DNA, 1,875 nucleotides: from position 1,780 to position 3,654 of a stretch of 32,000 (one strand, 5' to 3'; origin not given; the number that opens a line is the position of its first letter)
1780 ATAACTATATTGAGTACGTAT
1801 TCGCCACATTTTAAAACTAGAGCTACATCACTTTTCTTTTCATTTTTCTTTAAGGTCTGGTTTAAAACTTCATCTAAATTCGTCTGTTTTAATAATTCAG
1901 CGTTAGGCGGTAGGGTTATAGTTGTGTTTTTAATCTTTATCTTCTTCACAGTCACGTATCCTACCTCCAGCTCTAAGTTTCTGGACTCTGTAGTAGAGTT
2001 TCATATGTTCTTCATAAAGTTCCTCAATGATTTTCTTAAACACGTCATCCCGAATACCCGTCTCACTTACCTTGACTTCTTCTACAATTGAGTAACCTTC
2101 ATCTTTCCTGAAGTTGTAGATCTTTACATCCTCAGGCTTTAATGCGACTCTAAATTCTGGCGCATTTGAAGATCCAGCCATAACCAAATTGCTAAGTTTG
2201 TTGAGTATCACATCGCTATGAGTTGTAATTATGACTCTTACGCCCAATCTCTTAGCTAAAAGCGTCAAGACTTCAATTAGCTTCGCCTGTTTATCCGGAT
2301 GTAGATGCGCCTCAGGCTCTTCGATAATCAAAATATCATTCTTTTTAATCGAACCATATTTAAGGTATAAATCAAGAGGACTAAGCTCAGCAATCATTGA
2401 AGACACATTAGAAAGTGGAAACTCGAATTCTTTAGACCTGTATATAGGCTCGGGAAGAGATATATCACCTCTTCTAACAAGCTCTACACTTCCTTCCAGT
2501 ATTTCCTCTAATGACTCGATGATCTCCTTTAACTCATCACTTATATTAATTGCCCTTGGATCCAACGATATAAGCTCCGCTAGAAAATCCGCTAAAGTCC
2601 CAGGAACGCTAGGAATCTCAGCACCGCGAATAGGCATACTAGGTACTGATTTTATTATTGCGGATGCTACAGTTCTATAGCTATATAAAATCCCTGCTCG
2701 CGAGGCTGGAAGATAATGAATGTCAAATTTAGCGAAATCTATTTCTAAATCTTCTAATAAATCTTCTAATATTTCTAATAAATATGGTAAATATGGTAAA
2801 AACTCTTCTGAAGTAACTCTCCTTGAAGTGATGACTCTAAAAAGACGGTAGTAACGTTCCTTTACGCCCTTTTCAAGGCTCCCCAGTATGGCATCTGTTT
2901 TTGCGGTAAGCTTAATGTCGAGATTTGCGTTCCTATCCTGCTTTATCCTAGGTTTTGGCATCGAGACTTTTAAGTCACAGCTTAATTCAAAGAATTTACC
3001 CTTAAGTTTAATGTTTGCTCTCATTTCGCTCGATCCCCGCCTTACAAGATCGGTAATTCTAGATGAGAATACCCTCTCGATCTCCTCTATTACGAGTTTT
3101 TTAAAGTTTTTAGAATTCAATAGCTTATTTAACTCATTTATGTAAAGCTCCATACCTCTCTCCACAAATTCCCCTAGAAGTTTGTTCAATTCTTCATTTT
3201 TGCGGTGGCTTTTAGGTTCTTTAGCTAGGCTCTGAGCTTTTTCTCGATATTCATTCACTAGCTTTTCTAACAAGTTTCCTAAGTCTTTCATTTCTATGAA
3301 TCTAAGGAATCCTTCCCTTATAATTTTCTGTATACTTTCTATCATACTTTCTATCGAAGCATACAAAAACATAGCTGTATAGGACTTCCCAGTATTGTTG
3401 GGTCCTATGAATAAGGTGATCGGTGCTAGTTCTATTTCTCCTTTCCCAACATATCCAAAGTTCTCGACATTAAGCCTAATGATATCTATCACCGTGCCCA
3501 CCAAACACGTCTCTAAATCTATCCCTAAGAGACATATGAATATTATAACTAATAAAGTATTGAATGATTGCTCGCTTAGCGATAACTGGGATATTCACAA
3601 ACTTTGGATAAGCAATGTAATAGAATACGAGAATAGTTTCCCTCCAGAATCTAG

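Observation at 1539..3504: Orphan ABC/SMC-type ATPase coupled to a 138-aa protein with no recognisable motif: candidate undescribed two-gene (defence-like) module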

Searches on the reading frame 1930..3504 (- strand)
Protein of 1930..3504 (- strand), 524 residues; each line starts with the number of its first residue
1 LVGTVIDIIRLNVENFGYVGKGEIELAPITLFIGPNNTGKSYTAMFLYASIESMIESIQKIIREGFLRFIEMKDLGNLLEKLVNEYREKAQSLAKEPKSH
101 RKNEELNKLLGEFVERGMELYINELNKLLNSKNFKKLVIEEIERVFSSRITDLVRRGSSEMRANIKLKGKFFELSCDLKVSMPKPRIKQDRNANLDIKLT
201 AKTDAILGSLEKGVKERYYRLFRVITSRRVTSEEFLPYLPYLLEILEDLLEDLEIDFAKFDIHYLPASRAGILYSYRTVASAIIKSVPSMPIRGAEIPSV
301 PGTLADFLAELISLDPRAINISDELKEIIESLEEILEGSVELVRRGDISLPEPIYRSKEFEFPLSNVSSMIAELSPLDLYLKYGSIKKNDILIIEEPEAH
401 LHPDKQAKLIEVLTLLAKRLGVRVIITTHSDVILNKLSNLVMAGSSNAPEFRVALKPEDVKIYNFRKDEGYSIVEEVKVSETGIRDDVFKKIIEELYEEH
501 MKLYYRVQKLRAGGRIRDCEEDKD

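Call 3: search_protein_families(library=pfam, proteins=[window:1930-3504:-], max_evalue=1)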
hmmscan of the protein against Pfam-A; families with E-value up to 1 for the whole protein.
window:1930-3504:- (524 aa): 5 families
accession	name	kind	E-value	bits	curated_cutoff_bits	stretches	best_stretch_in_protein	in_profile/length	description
PF13175.12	AAA_15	-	8.6e-25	88.6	32.1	1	8-433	3-373/374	AAA ATPase domain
PF13304.12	AAA_21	-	5.8e-13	50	27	1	386-435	256-304/304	AAA domain, putative AbiEii toxin, Type IV TA system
PF11398.14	DUF2813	-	0.014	15.3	21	1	390-435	285-326/372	Protein of unknown function (DUF2813)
PF00004.35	AAA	-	0.042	14.7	21.2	0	31-97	2-53/131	ATPase family associated with various cellular activities (AAA)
PF13401.12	AAA_22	-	0.052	14.3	27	1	27-147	5-97/130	AAA domain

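Call 4: search_protein_families(library=padloc, proteins=[window:1930-3504:-], max_evalue=1)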
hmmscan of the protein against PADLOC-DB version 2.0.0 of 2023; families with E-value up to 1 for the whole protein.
window:1930-3504:- (524 aa): 139 families (the best 25 are shown)
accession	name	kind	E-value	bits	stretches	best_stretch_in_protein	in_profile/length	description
PDLC04033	PD-T4-4_A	-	2.9e-38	130.2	2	306-508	247-459/460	-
PDLC04032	PD-T4-4_A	-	6.8e-36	122.2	2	320-507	280-469/474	-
PDLC03878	NsnB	-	5.4e-32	109.9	1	8-502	2-341/345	-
PDLC02979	AriA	-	1.5e-29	102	1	8-433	3-372/373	-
PDLC04664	PDC-M47A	-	2.2e-27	94.1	2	306-449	243-381/461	-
PDLC04214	HEC-02A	-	1.9e-23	81.3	2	308-444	161-292/338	-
PDLC04707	PDC-M55A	-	1.7e-19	68.1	2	388-504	303-410/421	-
PDLC04213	HEC-02A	-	2e-17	61.8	2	319-502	167-331/337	-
PDLC02980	AriA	-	2.1e-15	55.5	2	387-435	257-304/304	-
PDLC00096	GajA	-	4.2e-15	53.5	1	390-443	290-348/630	AAA ATPase domain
PDLC00091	GajA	-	4.7e-15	53.4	1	368-436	280-344/627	AAA ATPase domain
PDLC02358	Old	-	6.5e-14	49.6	2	385-435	281-330/578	Old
PDLC04710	PDC-M56A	-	8.8e-14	49.3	2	388-436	240-287/382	-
PDLC04389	PDC-M07A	-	1.3e-12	45.5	2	385-438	322-375/443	-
PDLC00099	GajA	-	3.5e-12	44.1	1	381-447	292-359/626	AAA ATPase domain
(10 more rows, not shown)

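Call 5: search_protein_families(library=ncbifam, proteins=[window:1930-3504:-], max_evalue=1)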
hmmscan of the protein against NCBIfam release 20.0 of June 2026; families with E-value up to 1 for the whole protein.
window:1930-3504:- (524 aa): 32 families (the best 25 are shown)
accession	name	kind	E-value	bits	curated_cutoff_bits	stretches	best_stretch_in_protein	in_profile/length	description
NF047739.1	antiphage_MADS3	equivalog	2e-05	24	420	1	387-437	335-382/427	methylation-associated defense system AAA family ATPase MAD3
NF041760.1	PtuA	equivalog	3.7e-05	22.8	500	1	390-436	378-422/524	retron Ec78 anti-phage system effector ATPase PtuA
NF010171.0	PRK13652.1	equivalog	0.00048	19.3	476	1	389-441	156-208/277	cobalt transporter ATP-binding subunit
NF038234.1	retron_eff_Eco8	equivalog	0.00066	18.4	250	1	391-436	275-327/679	retron Eco8 family effector endonuclease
NF009945.0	PRK13409.1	equivalog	0.00076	18.3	469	1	386-457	470-541/592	ribosome biogenesis/translation initiation ATPase RLI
NF010157.0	PRK13636.1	equivalog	0.0016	17.7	463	1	388-431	159-202/285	cobalt transporter ATP-binding subunit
TIGR01166.1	cbiO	subfamily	0.0028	17.2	211.8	1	388-431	145-186/190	cobalt ABC transporter, ATP-binding protein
TIGR03608.1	L_ocin_972_ABC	subfamily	0.0031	17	254.85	1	386-441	150-204/206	putative bacteriocin export ABC transporter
TIGR02673.1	FtsE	equivalog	0.0035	17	264.85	1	386-438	153-204/214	cell division ATP-binding protein FtsE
TIGR04521.1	ECF_ATPase_2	equivalog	0.004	16.3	330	1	388-430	162-204/279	energy-coupling factor transporter ATPase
TIGR02857.1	CydD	equivalog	0.006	15.6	435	1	387-441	475-527/529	thiol reductant ABC exporter subunit CydD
NF010155.0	PRK13634.1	equivalog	0.01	15.1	413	1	389-430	164-205/290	energy-coupling factor ABC transporter ATP-binding protein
TIGR02982.1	heterocyst_DevA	subfamily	0.012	15.2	295.8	1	386-436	157-207/220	ABC exporter ATP-binding subunit, DevA family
NF010158.0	PRK13637.1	equivalog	0.012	14.8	390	1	388-443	162-217/287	energy-coupling factor transporter ATPase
TIGR02315.1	ABC_phnC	equivalog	0.014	14.9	266.1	1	387-439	162-214/243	phosphonate ABC transporter ATP-binding protein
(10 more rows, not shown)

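Call 10: find_homologous_proteins(query=window:1930-3504:-, max_evalue=1e-10)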
Query window:1930-3504:- (524 aa): 468 proteins with E <= 1e-10 among 8000 candidates; the best 120 are listed.
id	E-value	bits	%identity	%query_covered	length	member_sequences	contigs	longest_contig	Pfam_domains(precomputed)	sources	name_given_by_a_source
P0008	0.0e+0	1109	100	99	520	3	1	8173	PF13175.13,PF13304.13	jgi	-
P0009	2.9e-246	836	78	100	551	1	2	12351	PF13175.13,PF13304.13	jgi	-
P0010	2.4e-238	810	77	100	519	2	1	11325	PF13175.13,PF13304.13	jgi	-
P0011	7.2e-198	677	66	98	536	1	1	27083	PF13175.13,PF13304.13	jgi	-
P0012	1.7e-193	662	64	98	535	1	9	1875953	PF13175.13,PF13304.13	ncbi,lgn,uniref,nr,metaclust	ncbi:conserved hypothetical protein [Ignisphaera aggregans DSM 17230]|uniref:AAA+ ATPase domain-cont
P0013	1.0e-100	356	41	97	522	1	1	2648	PF13175.13,PF13304.13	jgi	-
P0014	7.3e-97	343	41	96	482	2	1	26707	PF13175.13,PF13304.13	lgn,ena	-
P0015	2.2e-95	339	39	95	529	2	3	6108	PF13175.13,PF13304.13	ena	-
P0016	3.1e-89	318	37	96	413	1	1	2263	PF13175.13,PF13304.13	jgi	-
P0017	1.1e-86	310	39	96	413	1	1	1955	PF13175.13,PF13304.13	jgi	-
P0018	6.9e-86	307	40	95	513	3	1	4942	PF13175.13,PF13304.13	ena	-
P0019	1.5e-85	306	37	96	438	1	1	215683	PF13175.13,PF13304.13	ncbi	-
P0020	3.5e-85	305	40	96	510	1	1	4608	PF13175.13,PF13304.13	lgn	-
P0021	1.1e-84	303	39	97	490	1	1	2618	PF11398.15,PF13175.13,PF13304.13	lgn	-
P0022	3.9e-84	302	38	96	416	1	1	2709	PF13175.13,PF13304.13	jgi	-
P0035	9.9e-76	274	38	96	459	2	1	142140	PF13175.13,PF13304.13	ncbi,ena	-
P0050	2.4e-50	190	33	94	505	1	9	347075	PF13175.13,PF13304.13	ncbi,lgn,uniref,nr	ncbi:MAG TPA: AAA family ATPase [Candidatus Wujingus californicus]|uniref:AAA family ATPase n=1 Tax=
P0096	4.5e-45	173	30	96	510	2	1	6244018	PF13175.13,PF13304.13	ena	-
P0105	2.0e-44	171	38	52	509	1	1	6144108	PF13175.13,PF13304.13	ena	-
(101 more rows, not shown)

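Call 12: find_encoding_contigs(protein=P0012, flank=8000, max_places=2)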
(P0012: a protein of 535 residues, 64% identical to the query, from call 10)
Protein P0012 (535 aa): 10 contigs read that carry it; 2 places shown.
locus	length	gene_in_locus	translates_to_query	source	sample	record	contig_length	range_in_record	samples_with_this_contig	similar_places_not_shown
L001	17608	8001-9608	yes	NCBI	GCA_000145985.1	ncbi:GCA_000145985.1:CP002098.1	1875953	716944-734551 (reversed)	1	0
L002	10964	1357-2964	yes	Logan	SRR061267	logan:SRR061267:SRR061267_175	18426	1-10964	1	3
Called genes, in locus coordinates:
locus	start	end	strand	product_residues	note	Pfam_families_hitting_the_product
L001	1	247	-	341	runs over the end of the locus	PF01637:ATPase_2, PF13191:AAA_16 (faint)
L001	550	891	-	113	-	-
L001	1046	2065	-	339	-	PF01637:ATPase_2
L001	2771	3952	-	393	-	-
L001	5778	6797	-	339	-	PF01637:ATPase_2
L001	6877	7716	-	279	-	PF18765:Polbeta, PF01934:HepT-like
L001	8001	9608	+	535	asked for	PF13175:AAA_15, PF13304:AAA_21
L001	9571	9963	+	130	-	-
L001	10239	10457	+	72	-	-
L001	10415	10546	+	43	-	-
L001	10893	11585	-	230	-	-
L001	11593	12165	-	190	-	PF13274:SocA_Panacea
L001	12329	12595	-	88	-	-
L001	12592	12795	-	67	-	-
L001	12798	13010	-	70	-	-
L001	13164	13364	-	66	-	-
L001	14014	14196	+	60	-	-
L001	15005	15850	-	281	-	-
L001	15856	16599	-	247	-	PF13274:SocA_Panacea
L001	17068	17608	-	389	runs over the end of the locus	PF04471:Mrr_cat, PF08378:NERD (weak)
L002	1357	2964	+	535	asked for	PF13175:AAA_15, PF13304:AAA_21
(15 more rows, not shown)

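Call 13: find_encoding_contigs(protein=P0011, flank=8000, max_places=2)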
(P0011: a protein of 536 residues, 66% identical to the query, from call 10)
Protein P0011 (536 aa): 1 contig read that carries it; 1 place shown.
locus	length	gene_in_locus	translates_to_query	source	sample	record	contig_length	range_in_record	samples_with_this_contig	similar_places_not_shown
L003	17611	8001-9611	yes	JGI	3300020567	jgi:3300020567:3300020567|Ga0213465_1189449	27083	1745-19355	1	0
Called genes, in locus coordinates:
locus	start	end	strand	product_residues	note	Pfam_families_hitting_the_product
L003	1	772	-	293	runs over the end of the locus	PF13476:AAA_23 (faint), PF00005:ABC_tran, PF13304:AAA_21 (faint)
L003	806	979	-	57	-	-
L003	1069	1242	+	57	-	-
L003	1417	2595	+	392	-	PF02463:SMC_N (weak), PF13175:AAA_15 (weak), PF13476:AAA_23 (weak), PF13304:AAA_21 (weak)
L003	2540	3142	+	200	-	-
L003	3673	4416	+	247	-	-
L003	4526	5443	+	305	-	PF00156:Pribosyltran (faint)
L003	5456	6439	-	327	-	PF02481:DNA_processg_A, PF18306:LDcluster4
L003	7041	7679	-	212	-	PF06157:DUF973, PF06195:DUF996 (faint)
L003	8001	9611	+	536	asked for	PF13175:AAA_15, PF13304:AAA_21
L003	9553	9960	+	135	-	-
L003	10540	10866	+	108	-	-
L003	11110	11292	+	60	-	-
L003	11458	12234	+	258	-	PF01925:TauE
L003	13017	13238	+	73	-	PF00557:Peptidase_M24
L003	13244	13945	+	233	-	PF01470:Peptidase_C15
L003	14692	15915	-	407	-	-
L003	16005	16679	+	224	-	PF03683:UPF0175 (weak)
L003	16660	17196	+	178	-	PF11848:DUF3368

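Call 14: find_encoding_contigs(protein=P0014, flank=5000, max_places=1)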
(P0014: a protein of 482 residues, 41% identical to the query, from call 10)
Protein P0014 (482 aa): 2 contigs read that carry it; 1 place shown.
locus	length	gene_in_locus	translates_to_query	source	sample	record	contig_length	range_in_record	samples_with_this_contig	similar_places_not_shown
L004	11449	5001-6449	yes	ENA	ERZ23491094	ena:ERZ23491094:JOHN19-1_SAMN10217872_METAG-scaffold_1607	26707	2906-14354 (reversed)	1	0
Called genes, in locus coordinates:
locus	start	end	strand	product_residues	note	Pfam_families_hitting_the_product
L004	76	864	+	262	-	PF01909:NTP_transf_2 (weak), PF18765:Polbeta, PF20797:HepT-like_2 (faint), PF01934:HepT-like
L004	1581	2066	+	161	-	PF05168:HEPN (weak), PF05942:PaREP1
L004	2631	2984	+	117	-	PF13650:Asp_protease_2, PF13975:gag-asp_proteas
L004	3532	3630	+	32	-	-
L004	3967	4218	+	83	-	-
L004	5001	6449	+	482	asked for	PF13175:AAA_15, PF13304:AAA_21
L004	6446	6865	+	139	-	-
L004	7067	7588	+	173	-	PF05942:PaREP1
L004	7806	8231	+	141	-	-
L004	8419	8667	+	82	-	-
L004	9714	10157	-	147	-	-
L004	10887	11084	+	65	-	-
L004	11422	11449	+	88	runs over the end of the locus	-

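Call 15: find_encoding_contigs(protein=P0019, flank=5000, max_places=1)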
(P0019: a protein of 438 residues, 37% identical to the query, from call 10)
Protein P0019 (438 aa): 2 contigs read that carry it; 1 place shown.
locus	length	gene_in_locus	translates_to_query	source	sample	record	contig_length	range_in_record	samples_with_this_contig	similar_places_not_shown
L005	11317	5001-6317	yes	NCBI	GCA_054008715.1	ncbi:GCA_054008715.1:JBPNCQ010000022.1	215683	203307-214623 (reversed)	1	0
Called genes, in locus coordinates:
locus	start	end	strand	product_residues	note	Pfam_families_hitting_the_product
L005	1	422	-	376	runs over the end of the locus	PF05942:PaREP1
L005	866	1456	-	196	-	PF05942:PaREP1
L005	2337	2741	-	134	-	PF28217:FAM81B (faint), PF01442:Apolipoprotein (weak)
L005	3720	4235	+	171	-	PF05942:PaREP1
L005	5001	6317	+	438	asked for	PF13175:AAA_15, PF13304:AAA_21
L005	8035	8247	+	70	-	-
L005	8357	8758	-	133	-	-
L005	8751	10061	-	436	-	PF13304:AAA_21 (faint), PF13175:AAA_15 (weak)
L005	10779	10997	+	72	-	-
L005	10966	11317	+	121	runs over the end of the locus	PF05942:PaREP1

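Call 16: find_encoding_contigs(protein=P0035, flank=5000, max_places=1)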
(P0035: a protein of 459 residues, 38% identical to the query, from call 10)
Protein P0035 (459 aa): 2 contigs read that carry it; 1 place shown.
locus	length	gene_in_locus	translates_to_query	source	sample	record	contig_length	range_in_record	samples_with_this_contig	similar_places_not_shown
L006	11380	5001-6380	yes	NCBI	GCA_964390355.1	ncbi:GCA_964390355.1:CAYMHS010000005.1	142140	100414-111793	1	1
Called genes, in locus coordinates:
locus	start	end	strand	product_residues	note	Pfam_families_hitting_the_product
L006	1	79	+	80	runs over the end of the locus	PF04014:MazE_antitoxin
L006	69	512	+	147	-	PF01850:PIN (weak)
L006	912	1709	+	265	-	PF04055:Radical_SAM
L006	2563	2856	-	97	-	PF14947:HTH_45, PF14277:DUF4364 (weak)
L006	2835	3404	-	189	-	-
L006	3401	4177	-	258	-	PF04402:SIMPL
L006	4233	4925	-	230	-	PF13483:Lactamase_B_3, PF12706:Lactamase_B_2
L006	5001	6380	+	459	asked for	PF13175:AAA_15, PF13304:AAA_21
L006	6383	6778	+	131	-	-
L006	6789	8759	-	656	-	PF03453:MoeA_N, PF00994:MoCF_biosynth, PF03454:MoeA_C, PF12727:PBP_like, PF13531:SBP_bac_11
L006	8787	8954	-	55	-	-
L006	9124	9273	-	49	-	PF04014:MazE_antitoxin (weak)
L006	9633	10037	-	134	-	-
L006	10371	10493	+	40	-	-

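Call 17: find_encoding_contigs(protein=P0050, flank=5000, max_places=1)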
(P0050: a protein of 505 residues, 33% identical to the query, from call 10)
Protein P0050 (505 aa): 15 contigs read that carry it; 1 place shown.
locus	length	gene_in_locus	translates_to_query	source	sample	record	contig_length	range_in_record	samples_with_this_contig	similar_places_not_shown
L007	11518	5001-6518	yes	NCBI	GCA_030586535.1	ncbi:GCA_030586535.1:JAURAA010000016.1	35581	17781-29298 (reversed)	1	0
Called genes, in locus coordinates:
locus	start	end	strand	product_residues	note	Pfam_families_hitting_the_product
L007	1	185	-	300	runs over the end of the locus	PF13580:SIS_2 (weak), PF22198:GKRP_SIS_2 (weak), PF22645:GKRP_SIS_N, PF01380:SIS (weak), PF20741:GKRP-like_C (faint)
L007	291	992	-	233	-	PF02581:TMP-TENI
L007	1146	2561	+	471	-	PF13230:GATase_4 (weak), PF13522:GATase_6, PF13537:GATase_7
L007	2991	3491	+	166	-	PF13186:SPASM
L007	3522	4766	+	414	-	PF04286:DUF445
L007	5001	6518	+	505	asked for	PF13175:AAA_15, PF13304:AAA_21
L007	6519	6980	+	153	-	-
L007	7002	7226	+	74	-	-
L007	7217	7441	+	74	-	PF04255:DUF433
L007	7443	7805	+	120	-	PF18480:DUF5615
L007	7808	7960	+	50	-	-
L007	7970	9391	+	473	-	PF02310:B12-binding (weak), PF04055:Radical_SAM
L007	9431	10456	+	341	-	PF00535:Glycos_transf_2, PF10111:Glyco_tranf_2_2, PF13506:Glyco_transf_21, PF13641:Glyco_tranf_2_3, PF13632:Glyco_trans_2_3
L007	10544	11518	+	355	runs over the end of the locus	PF00586:AIRS, PF02769:AIRS_C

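Call 37: find_encoding_contigs(protein=P0096, flank=4000, max_places=1)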
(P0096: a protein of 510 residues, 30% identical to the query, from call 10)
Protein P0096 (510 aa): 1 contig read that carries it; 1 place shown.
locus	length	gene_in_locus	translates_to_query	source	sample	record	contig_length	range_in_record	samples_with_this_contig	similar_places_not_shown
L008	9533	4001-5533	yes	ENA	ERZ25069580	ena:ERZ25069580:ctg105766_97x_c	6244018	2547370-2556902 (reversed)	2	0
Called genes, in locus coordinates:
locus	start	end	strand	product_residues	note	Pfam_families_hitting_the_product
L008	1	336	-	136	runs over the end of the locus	PF13432:TPR_16 (weak), PF14559:TPR_19 (weak), PF13414:TPR_11, PF13431:TPR_17 (weak), PF23914:TPR_CcmH_CycH (weak), PF00515:TPR_1, PF07719:TPR_2, PF13181:TPR_8 (weak), +1 more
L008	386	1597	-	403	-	PF01385:OrfB_IS605, PF07282:Cas12f1-like_TNB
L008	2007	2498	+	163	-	PF01467:CTP_transf_like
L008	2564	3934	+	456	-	-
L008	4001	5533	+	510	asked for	PF13175:AAA_15, PF13304:AAA_21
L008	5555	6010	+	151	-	-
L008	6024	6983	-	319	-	PF01408:GFO_IDH_MocA, PF03807:F420_oxidored (weak), PF08635:ox_reductase_C (weak), PF22725:GFO_IDH_MocA_C3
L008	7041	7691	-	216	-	-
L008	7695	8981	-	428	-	PF02463:SMC_N (faint), PF13304:AAA_21, PF13175:AAA_15 (weak)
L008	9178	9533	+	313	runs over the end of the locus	-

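Call 38: find_encoding_contigs(protein=P0105, flank=4000, max_places=1)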
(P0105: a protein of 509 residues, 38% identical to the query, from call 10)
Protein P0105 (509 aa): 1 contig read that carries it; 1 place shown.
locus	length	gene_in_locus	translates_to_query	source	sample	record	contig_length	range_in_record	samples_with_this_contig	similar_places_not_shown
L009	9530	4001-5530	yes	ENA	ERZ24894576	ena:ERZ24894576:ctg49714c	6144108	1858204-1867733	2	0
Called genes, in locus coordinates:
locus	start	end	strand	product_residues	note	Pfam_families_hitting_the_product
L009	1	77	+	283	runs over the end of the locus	PF00977:His_biosynth, PF01207:Dus (faint), PF03060:NMO (faint)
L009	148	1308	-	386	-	PF00009:GTP_EFTU, PF03143:GTP_EFTU_D3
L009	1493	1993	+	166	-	PF01467:CTP_transf_like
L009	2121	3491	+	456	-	-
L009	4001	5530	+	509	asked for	PF13175:AAA_15 (weak), PF13304:AAA_21, PF13175:AAA_15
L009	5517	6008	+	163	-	-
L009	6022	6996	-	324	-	PF01408:GFO_IDH_MocA, PF03807:F420_oxidored (weak), PF08635:ox_reductase_C (weak), PF22725:GFO_IDH_MocA_C3, PF02894:GFO_IDH_MocA_C (weak)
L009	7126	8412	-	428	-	PF02463:SMC_N (faint), PF13304:AAA_21, PF13175:AAA_15 (weak)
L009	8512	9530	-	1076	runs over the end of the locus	PF00873:ACR_tran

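Call 44: search_protein_families(library=padloc, proteins=[L008:4001-5533:+, L007:5001-6518:+, L001:8001-9608:+], max_evalue=10)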
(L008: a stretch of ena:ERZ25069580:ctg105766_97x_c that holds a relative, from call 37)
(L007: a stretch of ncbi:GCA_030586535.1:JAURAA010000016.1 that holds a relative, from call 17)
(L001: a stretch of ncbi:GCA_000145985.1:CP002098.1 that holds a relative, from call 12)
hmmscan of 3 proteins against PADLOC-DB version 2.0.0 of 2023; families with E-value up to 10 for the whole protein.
L008:4001-5533:+ (510 aa): 127 families (the best 25 are shown)
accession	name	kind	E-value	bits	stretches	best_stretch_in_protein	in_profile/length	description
PDLC04033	PD-T4-4_A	-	7.6e-37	125.6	2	344-433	288-378/460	-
PDLC04664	PDC-M47A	-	6.8e-33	112.3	2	343-433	284-374/461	-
PDLC04032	PD-T4-4_A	-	1e-28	98.6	2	355-440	321-406/474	-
PDLC03878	NsnB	-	2.8e-28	97.7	2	138-476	53-325/345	-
PDLC02979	AriA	-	1.5e-26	92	2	312-424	285-372/373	-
PDLC02980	AriA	-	2.4e-17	61.9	2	325-423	220-301/304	-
PDLC04710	PDC-M56A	-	1.1e-16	58.8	2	383-427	243-287/382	-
PDLC02358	Old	-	6.2e-16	56.3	2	382-426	286-330/578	Old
PDLC04214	HEC-02A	-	5.6e-14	50.2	2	344-428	202-285/338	-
PDLC04178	HEC-01A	-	1.5e-13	48.6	2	13-46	11-44/399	-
PDLC04213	HEC-02A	-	1.7e-13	48.8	2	372-428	223-279/337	-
PDLC00067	GajA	-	2e-13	47.7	2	383-424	307-345/604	AAA ATPase domain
PDLC04707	PDC-M55A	-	3.2e-13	47.4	2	349-435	268-359/421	-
PDLC00096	GajA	-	3.5e-13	47.1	2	383-424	291-336/630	AAA ATPase domain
PDLC00062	GajA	-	2e-12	44.4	2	381-429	303-348/639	AAA ATPase domain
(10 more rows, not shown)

L007:5001-6518:+ (505 aa): 117 families (the best 25 are shown)
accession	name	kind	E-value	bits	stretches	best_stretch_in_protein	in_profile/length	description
PDLC04033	PD-T4-4_A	-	1.3e-45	154.5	3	294-485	247-442/460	-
PDLC04032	PD-T4-4_A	-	2.7e-33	113.7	3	333-456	307-430/474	-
PDLC02979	AriA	-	7.8e-32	109.5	1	26-416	10-372/373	-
PDLC04664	PDC-M47A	-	1.7e-31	107.7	2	318-467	270-418/461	-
PDLC03878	NsnB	-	6.7e-26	89.9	1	24-479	7-325/345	-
PDLC02980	AriA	-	8e-20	70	2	345-418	231-304/304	-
PDLC04710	PDC-M56A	-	2.8e-17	60.8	2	248-433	108-301/382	-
PDLC00082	GajA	-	1.4e-13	48.2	2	375-424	375-424/694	AAA ATPase domain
PDLC02358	Old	-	4e-13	47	2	374-433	286-347/578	Old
PDLC00067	GajA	-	6.6e-13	46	2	374-440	306-371/604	AAA ATPase domain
PDLC04179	HEC-01A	-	1.5e-12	45.4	2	331-426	321-414/459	-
PDLC00096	GajA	-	1.5e-12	45.1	1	371-417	286-337/630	AAA ATPase domain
PDLC04707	PDC-M55A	-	1.6e-12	45.2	2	342-424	269-356/421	-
PDLC00091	GajA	-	4e-12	43.8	1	374-417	298-342/627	AAA ATPase domain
PDLC02981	AriAB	-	7e-12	42.8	2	362-419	320-379/694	-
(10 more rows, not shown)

L001:8001-9608:+ (535 aa): 135 families (the best 25 are shown)
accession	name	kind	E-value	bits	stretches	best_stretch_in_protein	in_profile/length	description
PDLC04033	PD-T4-4_A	-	4.1e-37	126.5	2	327-509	266-458/460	-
PDLC04032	PD-T4-4_A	-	1.6e-32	111.1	2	369-509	326-469/474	-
PDLC03878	NsnB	-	4.6e-30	103.5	1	1-494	1-331/345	-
PDLC02979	AriA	-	1.5e-28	98.6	1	7-435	6-372/373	-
PDLC04664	PDC-M47A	-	1.5e-27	94.6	2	333-446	268-376/461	-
PDLC04214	HEC-02A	-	6.6e-21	72.9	2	318-442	169-288/338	-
PDLC04707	PDC-M55A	-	1.5e-18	65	2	391-506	304-410/421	-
PDLC00096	GajA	-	7.7e-17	59.2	2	392-438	290-339/630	AAA ATPase domain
PDLC04213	HEC-02A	-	2e-16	58.5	2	323-461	169-299/337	-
PDLC02980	AriA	-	3.9e-16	57.9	2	390-436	258-303/304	-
PDLC02358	Old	-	7.6e-16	56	2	389-438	283-331/578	Old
PDLC00091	GajA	-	8.3e-15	52.6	2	371-438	281-344/627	AAA ATPase domain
PDLC04710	PDC-M56A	-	1.1e-13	48.9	2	6-69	3-63/382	-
PDLC00067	GajA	-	1.1e-12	45.3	2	392-437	306-347/604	AAA ATPase domain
PDLC04389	PDC-M07A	-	2.6e-12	44.5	2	389-440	324-375/443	-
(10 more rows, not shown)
